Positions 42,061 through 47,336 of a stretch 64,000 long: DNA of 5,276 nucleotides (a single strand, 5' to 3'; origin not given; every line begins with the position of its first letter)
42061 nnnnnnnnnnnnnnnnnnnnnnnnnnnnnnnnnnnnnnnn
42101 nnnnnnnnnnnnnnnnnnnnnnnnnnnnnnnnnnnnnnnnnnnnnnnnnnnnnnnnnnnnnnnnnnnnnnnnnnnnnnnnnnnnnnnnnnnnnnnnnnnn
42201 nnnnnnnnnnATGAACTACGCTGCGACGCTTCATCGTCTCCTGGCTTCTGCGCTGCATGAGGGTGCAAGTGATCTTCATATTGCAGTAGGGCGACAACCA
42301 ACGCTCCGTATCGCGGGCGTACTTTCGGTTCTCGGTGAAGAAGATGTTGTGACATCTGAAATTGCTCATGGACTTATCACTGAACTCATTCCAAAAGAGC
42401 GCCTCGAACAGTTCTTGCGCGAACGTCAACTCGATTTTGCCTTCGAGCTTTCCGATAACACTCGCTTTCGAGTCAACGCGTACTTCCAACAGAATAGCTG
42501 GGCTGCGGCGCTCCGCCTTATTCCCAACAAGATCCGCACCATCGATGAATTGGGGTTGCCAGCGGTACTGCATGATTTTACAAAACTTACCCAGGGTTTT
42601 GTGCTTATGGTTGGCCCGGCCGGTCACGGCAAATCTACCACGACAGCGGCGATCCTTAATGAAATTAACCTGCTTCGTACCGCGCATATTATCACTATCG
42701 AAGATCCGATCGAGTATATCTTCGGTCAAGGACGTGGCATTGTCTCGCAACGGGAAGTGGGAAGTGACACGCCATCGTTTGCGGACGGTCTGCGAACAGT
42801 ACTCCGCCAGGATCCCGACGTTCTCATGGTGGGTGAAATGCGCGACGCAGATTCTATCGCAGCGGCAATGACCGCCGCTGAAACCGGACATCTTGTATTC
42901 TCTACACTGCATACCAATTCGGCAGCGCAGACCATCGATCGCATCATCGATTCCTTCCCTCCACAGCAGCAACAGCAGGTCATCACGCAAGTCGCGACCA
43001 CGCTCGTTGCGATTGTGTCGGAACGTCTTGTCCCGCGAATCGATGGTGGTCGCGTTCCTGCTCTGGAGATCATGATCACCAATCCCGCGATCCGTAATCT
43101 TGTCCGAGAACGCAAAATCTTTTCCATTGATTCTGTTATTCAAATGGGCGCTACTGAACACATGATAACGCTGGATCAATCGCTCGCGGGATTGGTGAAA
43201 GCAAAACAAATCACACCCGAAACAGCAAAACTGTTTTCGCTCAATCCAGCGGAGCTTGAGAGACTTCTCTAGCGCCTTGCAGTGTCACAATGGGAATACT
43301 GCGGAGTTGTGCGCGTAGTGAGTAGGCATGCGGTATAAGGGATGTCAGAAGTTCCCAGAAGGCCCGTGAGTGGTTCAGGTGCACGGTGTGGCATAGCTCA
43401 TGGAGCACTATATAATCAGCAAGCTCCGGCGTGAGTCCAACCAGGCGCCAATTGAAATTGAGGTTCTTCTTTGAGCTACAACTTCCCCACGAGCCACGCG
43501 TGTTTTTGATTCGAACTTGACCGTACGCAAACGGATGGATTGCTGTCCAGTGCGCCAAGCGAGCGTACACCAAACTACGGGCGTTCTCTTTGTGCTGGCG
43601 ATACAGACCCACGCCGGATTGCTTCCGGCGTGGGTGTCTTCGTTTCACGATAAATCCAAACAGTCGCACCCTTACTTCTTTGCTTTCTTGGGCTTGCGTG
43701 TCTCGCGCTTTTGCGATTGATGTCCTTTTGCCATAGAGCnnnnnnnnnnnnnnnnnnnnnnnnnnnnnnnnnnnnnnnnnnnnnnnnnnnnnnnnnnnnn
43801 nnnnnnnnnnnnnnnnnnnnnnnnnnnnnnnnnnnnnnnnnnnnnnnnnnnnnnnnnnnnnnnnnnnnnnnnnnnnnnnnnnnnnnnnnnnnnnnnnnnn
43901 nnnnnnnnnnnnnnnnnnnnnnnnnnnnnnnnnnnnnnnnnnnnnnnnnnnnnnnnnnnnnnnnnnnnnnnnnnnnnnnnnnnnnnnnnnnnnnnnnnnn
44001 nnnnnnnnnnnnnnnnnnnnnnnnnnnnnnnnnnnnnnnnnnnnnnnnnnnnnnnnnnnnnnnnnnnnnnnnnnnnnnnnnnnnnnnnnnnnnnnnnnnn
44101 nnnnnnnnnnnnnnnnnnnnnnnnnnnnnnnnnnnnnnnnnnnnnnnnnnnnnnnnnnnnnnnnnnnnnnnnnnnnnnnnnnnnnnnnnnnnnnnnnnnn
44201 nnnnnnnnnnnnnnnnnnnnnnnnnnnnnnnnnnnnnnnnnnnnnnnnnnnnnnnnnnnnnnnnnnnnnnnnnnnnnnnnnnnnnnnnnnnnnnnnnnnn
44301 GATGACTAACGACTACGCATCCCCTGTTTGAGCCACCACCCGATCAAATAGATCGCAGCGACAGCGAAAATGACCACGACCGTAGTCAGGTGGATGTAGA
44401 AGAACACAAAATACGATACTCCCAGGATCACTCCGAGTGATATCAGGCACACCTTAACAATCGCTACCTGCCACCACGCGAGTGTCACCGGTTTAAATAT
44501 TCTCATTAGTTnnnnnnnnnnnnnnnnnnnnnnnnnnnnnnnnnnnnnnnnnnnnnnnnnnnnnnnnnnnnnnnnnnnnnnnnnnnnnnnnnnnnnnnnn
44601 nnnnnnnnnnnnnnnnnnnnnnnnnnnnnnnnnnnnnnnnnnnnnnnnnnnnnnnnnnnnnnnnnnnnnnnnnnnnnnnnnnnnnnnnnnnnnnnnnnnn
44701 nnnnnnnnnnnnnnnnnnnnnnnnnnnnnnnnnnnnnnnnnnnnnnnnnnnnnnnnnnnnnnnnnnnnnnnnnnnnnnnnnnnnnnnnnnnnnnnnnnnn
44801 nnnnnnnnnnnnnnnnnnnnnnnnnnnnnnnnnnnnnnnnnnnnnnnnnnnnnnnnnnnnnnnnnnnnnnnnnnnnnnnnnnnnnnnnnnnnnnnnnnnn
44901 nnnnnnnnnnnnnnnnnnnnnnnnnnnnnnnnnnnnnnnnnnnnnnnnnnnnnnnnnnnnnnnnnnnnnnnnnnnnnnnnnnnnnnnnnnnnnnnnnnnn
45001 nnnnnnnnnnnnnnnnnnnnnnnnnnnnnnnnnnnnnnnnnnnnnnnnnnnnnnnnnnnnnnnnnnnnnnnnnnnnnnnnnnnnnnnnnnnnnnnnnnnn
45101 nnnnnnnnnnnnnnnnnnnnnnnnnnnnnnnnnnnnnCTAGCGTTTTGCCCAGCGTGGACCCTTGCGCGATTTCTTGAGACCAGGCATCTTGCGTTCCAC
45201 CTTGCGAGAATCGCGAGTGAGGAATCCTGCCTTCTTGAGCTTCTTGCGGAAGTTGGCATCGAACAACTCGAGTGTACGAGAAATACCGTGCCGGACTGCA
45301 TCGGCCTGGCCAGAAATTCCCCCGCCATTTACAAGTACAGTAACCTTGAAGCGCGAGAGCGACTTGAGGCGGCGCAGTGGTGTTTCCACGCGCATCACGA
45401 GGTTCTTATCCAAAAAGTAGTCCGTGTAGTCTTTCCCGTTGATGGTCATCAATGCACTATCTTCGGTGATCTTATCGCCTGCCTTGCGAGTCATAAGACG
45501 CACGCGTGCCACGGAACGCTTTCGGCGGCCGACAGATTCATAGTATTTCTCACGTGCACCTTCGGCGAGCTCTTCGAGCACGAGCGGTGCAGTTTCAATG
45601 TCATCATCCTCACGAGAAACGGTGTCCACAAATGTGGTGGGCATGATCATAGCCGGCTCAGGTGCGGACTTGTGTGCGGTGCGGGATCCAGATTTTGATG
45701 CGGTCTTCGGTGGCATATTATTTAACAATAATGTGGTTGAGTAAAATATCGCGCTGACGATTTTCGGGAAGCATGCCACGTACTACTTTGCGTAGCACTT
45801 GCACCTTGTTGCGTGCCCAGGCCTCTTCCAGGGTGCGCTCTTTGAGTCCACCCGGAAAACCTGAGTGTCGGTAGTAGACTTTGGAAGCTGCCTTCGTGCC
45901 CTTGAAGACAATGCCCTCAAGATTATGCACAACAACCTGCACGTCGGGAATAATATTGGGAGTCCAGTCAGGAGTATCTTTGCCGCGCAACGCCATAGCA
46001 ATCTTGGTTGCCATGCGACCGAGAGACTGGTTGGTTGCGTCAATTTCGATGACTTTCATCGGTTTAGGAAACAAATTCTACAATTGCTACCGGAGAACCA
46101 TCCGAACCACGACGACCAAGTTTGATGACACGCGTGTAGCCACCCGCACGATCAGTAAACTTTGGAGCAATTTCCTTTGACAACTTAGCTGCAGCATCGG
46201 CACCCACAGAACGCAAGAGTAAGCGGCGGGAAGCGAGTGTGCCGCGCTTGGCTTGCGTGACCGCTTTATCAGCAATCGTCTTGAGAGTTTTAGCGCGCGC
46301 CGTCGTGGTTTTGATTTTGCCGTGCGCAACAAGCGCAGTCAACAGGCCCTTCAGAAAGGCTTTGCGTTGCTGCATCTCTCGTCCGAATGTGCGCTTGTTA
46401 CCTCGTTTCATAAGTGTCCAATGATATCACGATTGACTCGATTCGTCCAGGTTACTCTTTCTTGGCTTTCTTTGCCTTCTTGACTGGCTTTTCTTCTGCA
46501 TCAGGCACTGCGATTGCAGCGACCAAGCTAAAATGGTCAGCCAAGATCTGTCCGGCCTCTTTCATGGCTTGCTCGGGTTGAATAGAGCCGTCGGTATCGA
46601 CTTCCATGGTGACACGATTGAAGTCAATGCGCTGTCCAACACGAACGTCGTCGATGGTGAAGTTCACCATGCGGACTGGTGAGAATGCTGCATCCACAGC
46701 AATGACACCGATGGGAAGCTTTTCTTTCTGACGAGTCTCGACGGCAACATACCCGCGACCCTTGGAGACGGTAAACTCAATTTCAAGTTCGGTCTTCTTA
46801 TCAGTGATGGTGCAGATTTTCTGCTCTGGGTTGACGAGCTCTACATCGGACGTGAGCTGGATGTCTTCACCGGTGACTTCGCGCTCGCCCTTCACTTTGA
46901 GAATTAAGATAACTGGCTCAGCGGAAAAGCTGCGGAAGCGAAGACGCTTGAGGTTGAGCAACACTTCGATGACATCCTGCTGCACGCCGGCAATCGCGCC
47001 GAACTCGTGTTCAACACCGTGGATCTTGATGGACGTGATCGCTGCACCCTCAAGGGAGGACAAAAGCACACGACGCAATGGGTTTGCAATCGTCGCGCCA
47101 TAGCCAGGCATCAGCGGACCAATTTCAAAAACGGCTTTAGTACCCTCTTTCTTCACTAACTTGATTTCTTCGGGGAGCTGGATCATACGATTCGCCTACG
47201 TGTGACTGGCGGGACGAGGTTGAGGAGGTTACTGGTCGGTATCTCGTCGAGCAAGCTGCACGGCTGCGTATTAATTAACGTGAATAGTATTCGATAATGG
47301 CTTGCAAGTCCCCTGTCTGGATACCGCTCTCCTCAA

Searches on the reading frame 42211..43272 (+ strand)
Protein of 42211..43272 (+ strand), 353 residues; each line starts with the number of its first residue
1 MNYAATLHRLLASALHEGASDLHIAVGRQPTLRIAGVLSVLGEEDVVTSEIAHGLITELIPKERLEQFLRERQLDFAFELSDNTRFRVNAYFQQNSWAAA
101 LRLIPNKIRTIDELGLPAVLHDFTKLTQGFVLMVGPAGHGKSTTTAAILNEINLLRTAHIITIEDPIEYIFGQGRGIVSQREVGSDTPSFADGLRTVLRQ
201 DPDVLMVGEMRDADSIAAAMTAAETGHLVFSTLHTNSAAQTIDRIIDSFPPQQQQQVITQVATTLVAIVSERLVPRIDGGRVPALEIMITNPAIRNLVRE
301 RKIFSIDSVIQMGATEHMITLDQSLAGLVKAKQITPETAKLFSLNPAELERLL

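Call 77: search_protein_families(library=pfam, proteins=[window:42211-43272:+], max_evalue=0.001)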
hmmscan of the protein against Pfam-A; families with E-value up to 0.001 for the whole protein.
window:42211-43272:+ (353 aa): 2 families
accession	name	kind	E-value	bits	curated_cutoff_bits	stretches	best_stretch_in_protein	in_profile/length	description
PF00437.27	T2SSE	-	8e-42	143.6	24.9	1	7-277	12-281/370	Type II/IV secretion system protein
PF00004.35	AAA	-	0.00044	21.1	21.2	0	131-277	1-123/131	ATPase family associated with various cellular activities (AAA)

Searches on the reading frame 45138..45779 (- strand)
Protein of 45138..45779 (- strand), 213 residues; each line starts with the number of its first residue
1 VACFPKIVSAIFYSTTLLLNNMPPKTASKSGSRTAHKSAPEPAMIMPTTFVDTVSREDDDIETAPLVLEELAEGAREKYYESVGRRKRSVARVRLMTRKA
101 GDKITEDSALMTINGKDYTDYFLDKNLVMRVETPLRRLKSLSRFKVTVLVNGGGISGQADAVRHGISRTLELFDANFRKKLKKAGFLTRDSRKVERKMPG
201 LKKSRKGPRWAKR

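Call 78: search_protein_families(library=pfam, proteins=[window:45138-45779:-], max_evalue=0.001)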
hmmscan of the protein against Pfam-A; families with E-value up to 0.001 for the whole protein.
window:45138-45779:- (213 aa): 1 family
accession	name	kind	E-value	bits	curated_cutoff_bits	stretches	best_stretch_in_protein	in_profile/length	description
PF00380.25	Ribosomal_S9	-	2.1e-35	122.3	22.5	1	84-213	1-121/121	Ribosomal protein S9/S16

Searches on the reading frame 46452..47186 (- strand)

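Call 77: search_protein_families(library=pfam, proteins=[window:46452-47186:-], max_evalue=0.001)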
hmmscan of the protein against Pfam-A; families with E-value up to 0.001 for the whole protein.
window:46452-47186:- (244 aa): 2 families
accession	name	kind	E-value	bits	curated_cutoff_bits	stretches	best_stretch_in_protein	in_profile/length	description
PF01000.31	RNA_pol_A_bac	-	5.5e-31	107.7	33.9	1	53-169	1-119/119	RNA polymerase Rpb3/RpoA insert domain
PF01193.29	RNA_pol_L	-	3.3e-20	72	24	1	24-219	2-74/74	RNA polymerase Rpb3/Rpb11 dimerisation domain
